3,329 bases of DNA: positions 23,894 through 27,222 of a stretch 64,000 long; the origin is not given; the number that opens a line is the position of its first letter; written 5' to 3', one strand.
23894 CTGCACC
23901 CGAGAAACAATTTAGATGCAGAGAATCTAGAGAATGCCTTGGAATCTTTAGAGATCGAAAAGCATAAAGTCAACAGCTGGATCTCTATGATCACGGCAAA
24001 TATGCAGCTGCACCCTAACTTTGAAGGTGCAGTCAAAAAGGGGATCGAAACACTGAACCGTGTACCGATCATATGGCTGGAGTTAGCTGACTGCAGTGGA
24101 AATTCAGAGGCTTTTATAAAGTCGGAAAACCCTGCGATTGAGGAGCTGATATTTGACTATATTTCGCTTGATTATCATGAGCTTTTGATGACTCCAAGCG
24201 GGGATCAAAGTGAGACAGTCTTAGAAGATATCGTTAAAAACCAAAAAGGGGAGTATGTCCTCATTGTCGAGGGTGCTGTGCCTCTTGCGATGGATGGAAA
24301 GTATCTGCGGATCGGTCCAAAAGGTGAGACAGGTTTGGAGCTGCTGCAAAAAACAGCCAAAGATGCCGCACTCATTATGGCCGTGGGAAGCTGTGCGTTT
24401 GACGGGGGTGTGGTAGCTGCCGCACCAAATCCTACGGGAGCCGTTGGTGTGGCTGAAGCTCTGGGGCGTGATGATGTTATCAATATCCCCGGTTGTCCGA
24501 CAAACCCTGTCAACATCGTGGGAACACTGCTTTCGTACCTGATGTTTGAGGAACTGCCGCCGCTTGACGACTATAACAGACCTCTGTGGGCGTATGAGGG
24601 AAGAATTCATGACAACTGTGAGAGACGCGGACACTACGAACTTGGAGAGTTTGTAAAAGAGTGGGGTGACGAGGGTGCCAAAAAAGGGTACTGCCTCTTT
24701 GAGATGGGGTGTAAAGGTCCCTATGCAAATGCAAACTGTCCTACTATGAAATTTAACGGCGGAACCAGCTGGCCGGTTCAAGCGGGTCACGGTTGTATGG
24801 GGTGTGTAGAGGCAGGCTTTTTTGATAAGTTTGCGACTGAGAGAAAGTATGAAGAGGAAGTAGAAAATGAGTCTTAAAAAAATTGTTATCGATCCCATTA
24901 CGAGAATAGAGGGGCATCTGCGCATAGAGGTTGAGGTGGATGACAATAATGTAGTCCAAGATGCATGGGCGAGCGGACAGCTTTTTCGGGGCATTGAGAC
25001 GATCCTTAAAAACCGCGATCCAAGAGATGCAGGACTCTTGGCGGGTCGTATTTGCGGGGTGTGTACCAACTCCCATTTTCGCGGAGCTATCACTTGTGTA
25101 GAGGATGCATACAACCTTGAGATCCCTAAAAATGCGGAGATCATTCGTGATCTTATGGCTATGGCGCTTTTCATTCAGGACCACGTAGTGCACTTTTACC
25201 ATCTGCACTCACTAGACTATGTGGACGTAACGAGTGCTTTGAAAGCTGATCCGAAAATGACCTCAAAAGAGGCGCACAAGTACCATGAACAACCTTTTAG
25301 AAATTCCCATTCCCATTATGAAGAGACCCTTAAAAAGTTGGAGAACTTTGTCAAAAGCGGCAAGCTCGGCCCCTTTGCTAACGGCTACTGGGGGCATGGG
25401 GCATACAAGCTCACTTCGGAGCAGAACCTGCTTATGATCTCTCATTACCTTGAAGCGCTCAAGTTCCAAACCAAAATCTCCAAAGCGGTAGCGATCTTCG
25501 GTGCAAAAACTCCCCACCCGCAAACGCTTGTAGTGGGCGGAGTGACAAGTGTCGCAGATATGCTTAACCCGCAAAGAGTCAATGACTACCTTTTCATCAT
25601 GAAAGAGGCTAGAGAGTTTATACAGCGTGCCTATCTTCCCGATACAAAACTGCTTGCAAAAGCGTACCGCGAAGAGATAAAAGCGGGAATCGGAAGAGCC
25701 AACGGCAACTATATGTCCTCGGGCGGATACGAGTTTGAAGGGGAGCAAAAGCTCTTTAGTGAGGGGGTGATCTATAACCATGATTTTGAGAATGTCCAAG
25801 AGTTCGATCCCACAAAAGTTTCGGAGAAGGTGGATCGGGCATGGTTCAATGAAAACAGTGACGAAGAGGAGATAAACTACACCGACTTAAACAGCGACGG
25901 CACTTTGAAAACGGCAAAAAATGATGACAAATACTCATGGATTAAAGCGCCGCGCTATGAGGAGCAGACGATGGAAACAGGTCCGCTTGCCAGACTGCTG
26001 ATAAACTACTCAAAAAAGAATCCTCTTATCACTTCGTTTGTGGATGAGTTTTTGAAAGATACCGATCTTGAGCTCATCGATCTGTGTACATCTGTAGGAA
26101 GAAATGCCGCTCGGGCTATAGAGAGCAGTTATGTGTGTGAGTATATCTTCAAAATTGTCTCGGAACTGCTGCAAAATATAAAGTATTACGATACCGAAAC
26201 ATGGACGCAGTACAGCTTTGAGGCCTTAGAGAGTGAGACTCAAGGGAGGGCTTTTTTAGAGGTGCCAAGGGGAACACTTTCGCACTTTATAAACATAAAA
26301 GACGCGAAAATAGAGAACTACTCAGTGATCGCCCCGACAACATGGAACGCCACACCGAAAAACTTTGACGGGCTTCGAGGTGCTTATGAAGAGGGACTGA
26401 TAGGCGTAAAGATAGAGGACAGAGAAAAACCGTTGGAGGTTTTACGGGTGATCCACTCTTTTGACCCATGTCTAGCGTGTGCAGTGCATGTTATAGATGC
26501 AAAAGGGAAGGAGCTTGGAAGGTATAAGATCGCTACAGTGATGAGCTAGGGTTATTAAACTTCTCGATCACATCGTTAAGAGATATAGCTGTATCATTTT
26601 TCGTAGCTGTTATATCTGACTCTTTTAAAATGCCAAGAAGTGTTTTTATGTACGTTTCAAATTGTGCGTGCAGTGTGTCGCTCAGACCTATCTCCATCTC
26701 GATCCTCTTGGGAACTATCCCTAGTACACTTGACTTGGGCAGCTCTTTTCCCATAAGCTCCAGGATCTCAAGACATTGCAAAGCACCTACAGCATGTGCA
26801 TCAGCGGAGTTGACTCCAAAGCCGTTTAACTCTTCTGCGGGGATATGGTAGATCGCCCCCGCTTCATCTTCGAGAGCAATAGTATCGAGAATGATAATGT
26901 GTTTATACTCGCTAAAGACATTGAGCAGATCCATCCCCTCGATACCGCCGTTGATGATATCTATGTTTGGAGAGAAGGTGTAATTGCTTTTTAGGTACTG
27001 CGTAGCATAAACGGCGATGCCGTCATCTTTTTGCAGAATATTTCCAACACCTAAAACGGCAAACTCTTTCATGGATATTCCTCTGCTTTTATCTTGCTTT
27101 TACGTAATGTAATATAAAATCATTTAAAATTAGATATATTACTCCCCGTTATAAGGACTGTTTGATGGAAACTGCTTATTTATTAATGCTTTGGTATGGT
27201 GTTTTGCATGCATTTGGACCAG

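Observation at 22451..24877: [NiFe]-hydrogenase small subunit fused behind a NirB-like FAD/NAD(P)H-[2Fe-2S] reductase module: a candidate two-gene soluble H2:NAD(P)+ oxidoreductase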

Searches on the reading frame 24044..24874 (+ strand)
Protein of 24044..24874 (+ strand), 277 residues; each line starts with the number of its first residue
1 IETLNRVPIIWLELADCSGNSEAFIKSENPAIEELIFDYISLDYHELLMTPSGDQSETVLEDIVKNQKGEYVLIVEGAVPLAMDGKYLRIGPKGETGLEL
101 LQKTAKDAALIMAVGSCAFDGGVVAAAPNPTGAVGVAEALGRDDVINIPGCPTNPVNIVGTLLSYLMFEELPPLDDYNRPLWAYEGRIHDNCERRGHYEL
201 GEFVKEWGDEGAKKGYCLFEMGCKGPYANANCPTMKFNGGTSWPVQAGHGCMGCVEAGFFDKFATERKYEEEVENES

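Call 74: search_solved_structures(query=window:24044-24874:+, max_evalue=1e-60, show_alignments=5)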
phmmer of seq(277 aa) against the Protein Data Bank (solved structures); distinct sequences matched with E-value up to 1e-60: 36.
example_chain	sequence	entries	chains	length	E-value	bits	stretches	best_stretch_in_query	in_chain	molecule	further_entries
8pou_S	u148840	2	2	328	7.1e-78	264.8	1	2-263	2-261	Uptake hydrogenase small subunit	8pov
8pow_S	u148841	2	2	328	1.3e-76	260.7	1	2-263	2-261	Uptake hydrogenase small subunit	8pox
8poy_S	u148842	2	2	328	1.3e-76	260.7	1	2-263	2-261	Uptake hydrogenase small subunit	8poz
3ayx_B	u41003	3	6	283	1.3e-75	257.4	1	2-264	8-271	Membrane-bound hydrogenase small subunit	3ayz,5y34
5mdj_S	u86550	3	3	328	2.3e-75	256.6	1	2-263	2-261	Uptake hydrogenase small subunit; HOXK | Uptake hydrogenase small subunit;HOXK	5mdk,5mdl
3rgw_S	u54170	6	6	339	2.5e-75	256.5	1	2-263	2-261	Membrane-bound hydrogenase (NIFE) small subunit HOXK | Uptake hydrogenase small subunit | Uptake hydrogenase small subunit hoxK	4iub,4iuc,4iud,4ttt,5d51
4c3o_B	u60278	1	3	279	3.1e-75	256.2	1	2-262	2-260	HYDROGENASE-1 SMALL SUBUNIT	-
6en9_S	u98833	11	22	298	1.9e-74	253.6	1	5-259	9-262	Hydrogenase-2 small chain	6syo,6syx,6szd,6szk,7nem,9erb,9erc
6ehq_S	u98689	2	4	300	2e-74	253.5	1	5-259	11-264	Hydrogenase-2 small chain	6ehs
6gam_S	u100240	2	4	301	2e-74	253.5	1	5-259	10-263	Hydrogenase-2 small chain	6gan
7odg_S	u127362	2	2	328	5.7e-74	252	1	2-263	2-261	Uptake hydrogenase small subunit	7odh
5xvb_S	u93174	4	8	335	5.8e-74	252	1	5-259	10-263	[NiFe]-hydrogenase 2 small subunit | Hydrogenase-2 small chain | NiFe hydrogenase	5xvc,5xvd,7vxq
3myr_A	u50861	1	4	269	1.2e-73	251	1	6-262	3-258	Hydrogenase (NiFe) small subunit HydA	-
6g7m_S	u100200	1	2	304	1.2e-73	251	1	5-259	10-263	Hydrogenase-2 small chain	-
6g94_S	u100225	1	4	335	2.2e-73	250.1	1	2-263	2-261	Hydrogenase-1 small chain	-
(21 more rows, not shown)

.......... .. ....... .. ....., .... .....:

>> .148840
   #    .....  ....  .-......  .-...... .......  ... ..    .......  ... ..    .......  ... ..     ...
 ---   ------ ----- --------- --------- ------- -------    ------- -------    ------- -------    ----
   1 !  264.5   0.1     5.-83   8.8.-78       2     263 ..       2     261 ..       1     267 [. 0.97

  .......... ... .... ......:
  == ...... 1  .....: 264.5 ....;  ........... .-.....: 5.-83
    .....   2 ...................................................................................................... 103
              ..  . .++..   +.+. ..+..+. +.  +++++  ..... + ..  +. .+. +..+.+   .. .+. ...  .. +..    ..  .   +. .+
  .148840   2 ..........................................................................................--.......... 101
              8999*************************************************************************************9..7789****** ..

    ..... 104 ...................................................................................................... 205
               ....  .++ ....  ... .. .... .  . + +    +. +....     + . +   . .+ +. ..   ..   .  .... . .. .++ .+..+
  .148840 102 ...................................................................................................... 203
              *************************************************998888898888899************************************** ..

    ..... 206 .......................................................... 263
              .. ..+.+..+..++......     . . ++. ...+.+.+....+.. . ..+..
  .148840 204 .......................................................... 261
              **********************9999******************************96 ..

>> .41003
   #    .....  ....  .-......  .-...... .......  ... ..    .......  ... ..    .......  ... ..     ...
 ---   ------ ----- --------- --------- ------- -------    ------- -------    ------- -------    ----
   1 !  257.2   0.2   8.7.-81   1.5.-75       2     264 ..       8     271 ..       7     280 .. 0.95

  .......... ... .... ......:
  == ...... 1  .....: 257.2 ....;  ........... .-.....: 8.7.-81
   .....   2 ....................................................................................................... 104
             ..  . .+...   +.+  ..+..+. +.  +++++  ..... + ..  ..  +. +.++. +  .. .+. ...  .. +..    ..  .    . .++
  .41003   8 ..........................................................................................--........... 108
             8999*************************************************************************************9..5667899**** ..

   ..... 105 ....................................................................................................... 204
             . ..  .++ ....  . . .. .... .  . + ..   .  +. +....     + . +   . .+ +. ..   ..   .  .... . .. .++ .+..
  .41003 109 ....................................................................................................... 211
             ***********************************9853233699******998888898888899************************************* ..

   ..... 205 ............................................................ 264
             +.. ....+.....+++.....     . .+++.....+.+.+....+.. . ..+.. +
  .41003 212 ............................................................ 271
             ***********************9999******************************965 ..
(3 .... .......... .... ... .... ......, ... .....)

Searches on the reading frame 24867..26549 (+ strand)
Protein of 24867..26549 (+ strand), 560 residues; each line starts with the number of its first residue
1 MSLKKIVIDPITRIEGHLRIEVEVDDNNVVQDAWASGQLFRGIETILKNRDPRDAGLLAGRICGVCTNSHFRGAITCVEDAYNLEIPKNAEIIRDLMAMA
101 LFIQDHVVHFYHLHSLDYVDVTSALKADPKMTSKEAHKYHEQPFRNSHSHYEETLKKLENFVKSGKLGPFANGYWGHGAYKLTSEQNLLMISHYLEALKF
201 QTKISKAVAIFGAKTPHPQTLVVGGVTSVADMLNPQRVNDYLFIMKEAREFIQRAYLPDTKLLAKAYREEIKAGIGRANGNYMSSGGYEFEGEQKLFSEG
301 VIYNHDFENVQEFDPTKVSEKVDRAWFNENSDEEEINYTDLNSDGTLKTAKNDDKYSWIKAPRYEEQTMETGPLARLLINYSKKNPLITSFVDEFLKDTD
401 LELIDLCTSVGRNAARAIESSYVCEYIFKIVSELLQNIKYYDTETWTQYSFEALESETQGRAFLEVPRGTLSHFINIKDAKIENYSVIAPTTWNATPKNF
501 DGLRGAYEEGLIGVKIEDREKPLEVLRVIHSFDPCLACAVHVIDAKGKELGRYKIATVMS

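Call 3: search_protein_families(library=pfam, proteins=[window:24867-26549:+], max_evalue=0.01)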
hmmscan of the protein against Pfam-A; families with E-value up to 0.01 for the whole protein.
window:24867-26549:+ (560 aa): 1 family
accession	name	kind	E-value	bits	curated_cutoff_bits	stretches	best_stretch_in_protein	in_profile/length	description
PF00374.24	NiFeSe_Hases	-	7.7e-193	642.5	25.8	1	41-541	1-508/508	Nickel-dependent hydrogenase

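Call 4: search_protein_families(library=ncbifam, proteins=[window:24867-26549:+], max_evalue=0.01)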
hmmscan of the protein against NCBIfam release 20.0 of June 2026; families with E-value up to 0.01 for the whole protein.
window:24867-26549:+ (560 aa): 14 families
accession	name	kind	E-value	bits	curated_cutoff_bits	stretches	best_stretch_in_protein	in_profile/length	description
NF033181.1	NiFeSe_hydrog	equivalog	1.4e-151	505.8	600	1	4-550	2-504/507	nickel-dependent hydrogenase large subunit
NF007778.0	PRK10467.1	equivalog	4.1e-140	467.8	969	1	4-555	3-566/567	hydrogenase 2 large subunit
NF007550.0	PRK10170.1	equivalog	3.7e-129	431.8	1101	1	4-550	17-591/597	Ni/Fe-hydrogenase large subunit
NF045518.1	H2_NiFeSe_large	exception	3.8e-118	395.4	780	2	160-546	114-485/485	NiFeSe hydrogenase large subunit HysA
TIGR03295.1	frhA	equivalog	1.7e-34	119.5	392.5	2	4-111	3-111/412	coenzyme F420 hydrogenase subunit alpha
NF040828.1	sulfhyd_ShyA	equivalog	9e-30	103.9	700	2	353-543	237-413/415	NAD(P)-dependent hydrogenase/sulfhydrogenase 2 subunit alpha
NF041785.2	VhuA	equivalog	5.1e-27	94.5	800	2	4-121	2-119/418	F420-non-reducing hydrogenase Vhu subunit A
NF040832.1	sulfhyd_HydA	equivalog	1.3e-17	64.1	880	2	6-126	5-125/426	NADPH-dependent hydrogenase/sulfhydrogenase 1 subunit alpha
NF004739.1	PRK06075.1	equivalog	1.3e-06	27.4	360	1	15-110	13-108/384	NADH-quinone oxidoreductase subunit D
TIGR01962.1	NuoD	equivalog_domain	9.6e-06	24.7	459.35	1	15-110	15-110/386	NADH dehydrogenase (quinone) subunit D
NF040602.1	F420_dehyd_FpoD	exception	1.1e-05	24.6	600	1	15-110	20-115/372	F420H2 dehydrogenase subunit FpoD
NF041786.2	VhuU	equivalog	1.2e-05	25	70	1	528-548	14-34/45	F420-non-reducing hydrogenase selenoprotein subunit VhuU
NF008974.0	PRK12322.1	equivalog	0.00018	20.6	522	1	15-122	19-125/366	NADH-quinone oxidoreductase subunit D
NF005649.0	PRK07415.1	equivalog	0.0096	15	583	0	14-110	22-118/394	NAD(P)H-quinone oxidoreductase subunit H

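Call 20: search_solved_structures(query=window:24867-26546:+, max_evalue=0.00001)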
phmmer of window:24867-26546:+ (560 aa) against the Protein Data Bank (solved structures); distinct sequences matched with E-value up to 0.00001: 70 (the best 60 are shown).
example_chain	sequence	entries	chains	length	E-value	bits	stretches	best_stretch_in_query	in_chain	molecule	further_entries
1h2a_L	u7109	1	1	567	1.3e-139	469.6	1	6-555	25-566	HYDROGENASE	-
4u9h_L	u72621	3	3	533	1.1e-136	459.9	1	6-541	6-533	Periplasmic [NiFe] hydrogenase large subunit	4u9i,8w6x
5xle_L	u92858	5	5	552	1.2e-136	459.7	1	6-541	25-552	Periplasmic [NiFe] hydrogenase large subunit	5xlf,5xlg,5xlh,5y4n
1ubh_L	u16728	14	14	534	2.9e-136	458.5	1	6-541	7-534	Periplasmic [NiFe] hydrogenase large subunit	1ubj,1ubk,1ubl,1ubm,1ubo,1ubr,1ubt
1h2r_L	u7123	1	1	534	5.2e-136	457.7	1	6-541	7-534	PROTEIN (PERIPLASMIC [NIFE] HYDROGENASE LARGE SUBUNIT)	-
4c3o_A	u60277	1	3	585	5.4e-133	447.7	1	4-541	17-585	HYDROGENASE-1 LARGE SUBUNIT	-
3myr_B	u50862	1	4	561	3.4e-132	445.1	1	4-541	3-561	Nickel-dependent hydrogenase large subunit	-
1e3d_B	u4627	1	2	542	8.3e-130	437.2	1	6-541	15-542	[NiFe] hydrogenase large subunit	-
1frf_L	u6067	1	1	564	1.9e-129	436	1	6-555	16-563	[NI-FE] HYDROGENASE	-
1yq9_H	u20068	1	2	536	5.1e-126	424.7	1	4-541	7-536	Periplasmic [NiFe] hydrogenase large subunit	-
1yrq_H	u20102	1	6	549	2.1e-125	422.7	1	6-541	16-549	Periplasmic [NiFe] hydrogenase large subunit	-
2frv_L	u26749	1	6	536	2.1e-125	422.7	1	4-541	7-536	PERIPLASMIC HYDROGENASE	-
6g7m_L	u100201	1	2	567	2.3e-125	422.6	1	4-554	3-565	Hydrogenase-2 large chain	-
1yqw_Q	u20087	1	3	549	2.9e-125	422.2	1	6-541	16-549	Periplasmic [NiFe] hydrogenase large subunit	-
4ud2_Q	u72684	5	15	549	6e-125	421.2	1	6-541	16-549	NICKEL-DEPENDENT HYDROGENASE LARGE SUBUNIT | PERIPLASMIC [NIFE] HYDROGENASE LARGE SUBUNIT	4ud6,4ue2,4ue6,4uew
5xf9_D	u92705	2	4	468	1e-21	80.5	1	4-129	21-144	NAD-reducing hydrogenase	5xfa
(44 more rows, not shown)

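Call 81: search_dna_similar(query=window:24867-26546:+, collection=plasmids, mode=protein, max_rows=30, rows=spread)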
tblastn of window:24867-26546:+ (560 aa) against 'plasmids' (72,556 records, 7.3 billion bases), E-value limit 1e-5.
Records with a match: 135; places in all: 181; records where one place covers at least 80% of the query: 130.
Best place of each record, by identity: <60% 135.
By first word of the organism name: Rhizobium 25; Azospirillum 13; Escherichia 13; Bradyrhizobium 10; Sinorhizobium 7; Alteromonas 7; Mesorhizobium 6; Paraburkholderia 4; Cupriavidus 4; Clostridium 3; and 32 more.
By predicted mobility (MOB-suite, as given by PLSDB): non-mobilizable 72; conjugative 43; mobilizable 20.
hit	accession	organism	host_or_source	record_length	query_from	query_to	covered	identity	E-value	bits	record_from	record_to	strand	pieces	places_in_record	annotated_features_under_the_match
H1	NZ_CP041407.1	Sulfurimonas paralvinellae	polychaetes,hydrothermal vent ...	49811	1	560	100%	46.5%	3e-171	545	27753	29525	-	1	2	nickel-dependent hydrogenase large subunit | hydrogenase small subunit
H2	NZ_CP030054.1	Bradyrhizobium guangzhouense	Arachis hypogaea,Microbe,nodule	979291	2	555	99%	41.7%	8e-138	448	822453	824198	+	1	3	nickel-dependent hydrogenase large subunit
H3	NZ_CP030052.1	Bradyrhizobium guangdongense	peanut,cell culture,roots of peanut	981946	2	555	99%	41.7%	8e-138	448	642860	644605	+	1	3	nickel-dependent hydrogenase large subunit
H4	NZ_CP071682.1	Rhizobium ruizarguesonis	lentil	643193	2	555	99%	41.4%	3e-136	444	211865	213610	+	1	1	nickel-dependent hydrogenase large subunit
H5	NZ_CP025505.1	Rhizobium leguminosarum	Pisum sativum,pea nodule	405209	2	555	99%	41.4%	5e-136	443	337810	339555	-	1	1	nickel-dependent hydrogenase large subunit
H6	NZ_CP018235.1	Rhizobium leguminosarum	Vavilovia formosa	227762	2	555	99%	41.2%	3e-135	441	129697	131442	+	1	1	nickel-dependent hydrogenase large subunit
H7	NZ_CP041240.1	Sinorhizobium mexicanum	Acaciella angustissima,cell culture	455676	2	555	99%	41.1%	5e-135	440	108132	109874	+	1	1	nickel-dependent hydrogenase large subunit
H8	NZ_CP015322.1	Mesorhizobium amorphae CCNWGS0123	Robinia pseudoacacia,cell culture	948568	2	555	99%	40.7%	7e-136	443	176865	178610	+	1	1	nickel-dependent hydrogenase large subunit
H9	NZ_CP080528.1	Mesorhizobium sp. AR07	Oxytropis sp.,Cell culture,root nodule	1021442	2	555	99%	40.5%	3e-133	435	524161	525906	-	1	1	record has no annotation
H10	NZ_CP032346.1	Azospirillum brasilense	soil sample,Agricultural field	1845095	4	555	99%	40.3%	3e-123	406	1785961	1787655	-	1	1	record has no annotation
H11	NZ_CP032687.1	Rhizobium sp. CCGE531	Phaseolus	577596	2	555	99%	40.2%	8e-132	431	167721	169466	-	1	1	nickel-dependent hydrogenase large subunit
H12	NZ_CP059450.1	Azospirillum brasilense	Prokaryotes,soil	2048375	4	555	99%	40.2%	3e-122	404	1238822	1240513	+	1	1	none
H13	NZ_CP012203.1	Alteromonas macleodii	-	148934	5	555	98%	40.2%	1e-94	407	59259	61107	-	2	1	none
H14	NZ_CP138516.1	Variovorax paradoxus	Legume root,PacBio whole genome assembly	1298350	4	550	98%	40.1%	1e-122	405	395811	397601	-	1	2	none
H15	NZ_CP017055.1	Providencia stuartii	Homo sapiens,urine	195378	4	555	99%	39.2%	3e-121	401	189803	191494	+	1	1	hybC: hydrogenase 2 large subunit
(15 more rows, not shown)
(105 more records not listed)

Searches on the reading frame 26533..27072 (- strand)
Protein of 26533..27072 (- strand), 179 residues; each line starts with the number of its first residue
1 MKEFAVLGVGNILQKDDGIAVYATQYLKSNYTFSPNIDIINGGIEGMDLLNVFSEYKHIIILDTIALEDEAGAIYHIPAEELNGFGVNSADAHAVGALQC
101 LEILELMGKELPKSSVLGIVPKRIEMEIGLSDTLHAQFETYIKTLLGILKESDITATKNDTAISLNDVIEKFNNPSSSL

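Call 3: search_protein_families(library=pfam, proteins=[window:26533-27072:-], max_evalue=0.01)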
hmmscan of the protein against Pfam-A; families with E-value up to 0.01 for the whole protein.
window:26533-27072:- (179 aa): 1 family
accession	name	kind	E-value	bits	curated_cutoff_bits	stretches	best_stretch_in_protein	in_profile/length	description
PF01750.23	HycI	-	1e-21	77.6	23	1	22-146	2-128/130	Hydrogenase maturation protease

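Call 4: search_protein_families(library=ncbifam, proteins=[window:26533-27072:-], max_evalue=0.01)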
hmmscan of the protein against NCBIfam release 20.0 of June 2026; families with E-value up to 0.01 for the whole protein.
window:26533-27072:- (179 aa): 7 families
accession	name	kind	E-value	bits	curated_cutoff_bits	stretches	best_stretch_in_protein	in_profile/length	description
TIGR00072.1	hydrog_prot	superfamily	5.9e-35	120.4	47.45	1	6-146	2-142/145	hydrogenase maturation protease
TIGR00140.1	hupD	subfamily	1.2e-28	99.9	151.8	1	6-151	3-149/151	HyaD/HybD family hydrogenase maturation endopeptidase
NF007777.0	PRK10466.1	equivalog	4.2e-28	98.2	190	1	5-161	4-161/164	HyaD/HybD family hydrogenase maturation endopeptidase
NF045519.1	NiFeSe_H2_mat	exception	2.9e-25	88.9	190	1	4-144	3-142/152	NiFeSe hydrogenase maturation protease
TIGR00130.1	frhD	equivalog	6.5e-12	45.8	134.95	1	2-146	3-148/153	coenzyme F420-reducing hydrogenase, FrhD protein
NF007616.0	PRK10264.1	equivalog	6.1e-11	42.4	261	1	4-125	6-128/195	hydrogenase 1 maturation protease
TIGR00142.1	hycI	equivalog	7.2e-10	38.8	119.1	1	6-151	3-144/146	hydrogenase maturation peptidase HycI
